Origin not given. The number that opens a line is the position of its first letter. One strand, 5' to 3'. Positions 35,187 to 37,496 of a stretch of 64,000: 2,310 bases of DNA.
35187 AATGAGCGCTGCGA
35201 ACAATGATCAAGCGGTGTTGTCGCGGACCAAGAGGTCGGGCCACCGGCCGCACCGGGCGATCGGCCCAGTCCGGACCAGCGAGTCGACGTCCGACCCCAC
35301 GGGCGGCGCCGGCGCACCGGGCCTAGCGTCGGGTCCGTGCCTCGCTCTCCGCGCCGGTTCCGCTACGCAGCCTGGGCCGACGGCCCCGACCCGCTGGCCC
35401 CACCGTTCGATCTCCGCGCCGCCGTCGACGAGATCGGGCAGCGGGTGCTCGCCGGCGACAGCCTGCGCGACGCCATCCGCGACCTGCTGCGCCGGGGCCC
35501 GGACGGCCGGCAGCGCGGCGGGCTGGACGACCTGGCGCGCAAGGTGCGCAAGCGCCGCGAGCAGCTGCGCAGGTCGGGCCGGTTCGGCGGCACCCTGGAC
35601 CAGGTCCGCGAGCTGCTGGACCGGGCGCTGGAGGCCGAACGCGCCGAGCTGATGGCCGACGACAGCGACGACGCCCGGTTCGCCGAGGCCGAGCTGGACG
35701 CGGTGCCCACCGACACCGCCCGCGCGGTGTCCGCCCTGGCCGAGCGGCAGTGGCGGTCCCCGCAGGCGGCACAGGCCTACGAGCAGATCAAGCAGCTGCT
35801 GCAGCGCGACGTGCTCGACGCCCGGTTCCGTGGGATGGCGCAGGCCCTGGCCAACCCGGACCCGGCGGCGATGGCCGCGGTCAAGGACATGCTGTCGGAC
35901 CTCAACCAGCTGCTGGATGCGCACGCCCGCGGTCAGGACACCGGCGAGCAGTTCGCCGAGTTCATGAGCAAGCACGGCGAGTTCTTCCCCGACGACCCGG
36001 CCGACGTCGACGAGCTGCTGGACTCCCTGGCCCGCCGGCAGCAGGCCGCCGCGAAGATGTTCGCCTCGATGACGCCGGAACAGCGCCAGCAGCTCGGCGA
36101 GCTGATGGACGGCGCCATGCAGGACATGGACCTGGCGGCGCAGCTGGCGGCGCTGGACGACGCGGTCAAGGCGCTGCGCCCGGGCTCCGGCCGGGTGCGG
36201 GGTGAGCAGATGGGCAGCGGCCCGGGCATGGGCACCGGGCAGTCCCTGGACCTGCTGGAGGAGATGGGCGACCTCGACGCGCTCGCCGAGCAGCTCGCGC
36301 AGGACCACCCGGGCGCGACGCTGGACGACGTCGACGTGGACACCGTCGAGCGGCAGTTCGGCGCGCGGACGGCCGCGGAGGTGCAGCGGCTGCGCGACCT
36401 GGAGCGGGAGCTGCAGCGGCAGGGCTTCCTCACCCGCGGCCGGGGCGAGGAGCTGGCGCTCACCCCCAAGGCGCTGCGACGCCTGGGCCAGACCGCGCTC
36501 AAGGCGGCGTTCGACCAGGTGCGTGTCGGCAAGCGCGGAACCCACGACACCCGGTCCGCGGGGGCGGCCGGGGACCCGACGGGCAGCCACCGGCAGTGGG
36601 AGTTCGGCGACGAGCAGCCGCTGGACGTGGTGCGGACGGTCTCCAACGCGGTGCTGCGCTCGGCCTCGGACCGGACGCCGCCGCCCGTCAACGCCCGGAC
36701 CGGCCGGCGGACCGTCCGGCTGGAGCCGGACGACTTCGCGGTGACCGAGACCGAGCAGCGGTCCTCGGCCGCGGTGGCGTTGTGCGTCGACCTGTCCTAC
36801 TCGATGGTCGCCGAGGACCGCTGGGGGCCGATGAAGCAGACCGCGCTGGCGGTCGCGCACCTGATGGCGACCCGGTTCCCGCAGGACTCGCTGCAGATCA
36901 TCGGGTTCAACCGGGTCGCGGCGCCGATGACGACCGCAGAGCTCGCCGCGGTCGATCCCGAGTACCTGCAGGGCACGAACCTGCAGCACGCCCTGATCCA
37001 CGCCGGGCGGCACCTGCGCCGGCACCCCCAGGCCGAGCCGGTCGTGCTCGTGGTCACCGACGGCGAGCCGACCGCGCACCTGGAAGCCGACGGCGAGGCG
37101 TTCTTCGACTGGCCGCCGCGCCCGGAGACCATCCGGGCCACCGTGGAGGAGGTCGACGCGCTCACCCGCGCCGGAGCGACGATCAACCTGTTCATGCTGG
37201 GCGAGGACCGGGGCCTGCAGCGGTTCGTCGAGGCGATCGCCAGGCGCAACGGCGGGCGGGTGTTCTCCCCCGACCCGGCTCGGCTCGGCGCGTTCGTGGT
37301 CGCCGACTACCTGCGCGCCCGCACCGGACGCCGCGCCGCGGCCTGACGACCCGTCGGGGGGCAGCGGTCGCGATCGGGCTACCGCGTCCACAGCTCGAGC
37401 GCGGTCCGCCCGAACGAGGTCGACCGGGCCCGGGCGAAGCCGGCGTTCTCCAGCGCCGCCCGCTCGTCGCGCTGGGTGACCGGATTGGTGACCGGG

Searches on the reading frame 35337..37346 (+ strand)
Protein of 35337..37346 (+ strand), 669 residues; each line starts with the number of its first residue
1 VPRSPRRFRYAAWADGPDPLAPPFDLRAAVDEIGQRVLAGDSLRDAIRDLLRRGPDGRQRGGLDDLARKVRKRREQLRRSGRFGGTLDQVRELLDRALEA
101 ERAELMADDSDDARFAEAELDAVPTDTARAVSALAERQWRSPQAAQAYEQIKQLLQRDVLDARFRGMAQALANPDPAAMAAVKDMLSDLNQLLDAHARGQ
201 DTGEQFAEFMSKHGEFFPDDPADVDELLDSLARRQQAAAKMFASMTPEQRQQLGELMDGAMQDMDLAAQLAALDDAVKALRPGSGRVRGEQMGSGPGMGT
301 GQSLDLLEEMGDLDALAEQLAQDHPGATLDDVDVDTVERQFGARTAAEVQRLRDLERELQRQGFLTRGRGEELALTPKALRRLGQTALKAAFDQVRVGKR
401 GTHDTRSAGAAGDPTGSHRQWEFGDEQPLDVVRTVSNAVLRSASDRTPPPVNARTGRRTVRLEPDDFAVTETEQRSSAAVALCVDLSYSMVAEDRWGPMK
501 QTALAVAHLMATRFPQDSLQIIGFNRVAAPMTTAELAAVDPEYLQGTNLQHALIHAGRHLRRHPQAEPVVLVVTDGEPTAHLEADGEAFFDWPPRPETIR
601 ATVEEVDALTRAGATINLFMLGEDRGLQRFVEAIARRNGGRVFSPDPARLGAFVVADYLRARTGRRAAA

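Call 9: search_protein_families(library=pfam, proteins=[window:35337-37346:+], max_evalue=0.001)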
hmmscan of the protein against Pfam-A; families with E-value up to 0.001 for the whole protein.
window:35337-37346:+ (669 aa): 1 family
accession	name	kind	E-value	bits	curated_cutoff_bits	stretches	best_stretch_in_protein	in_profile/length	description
PF13519.12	VWA_2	-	1.1e-06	29.7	27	1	480-577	1-107/107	von Willebrand factor type A domain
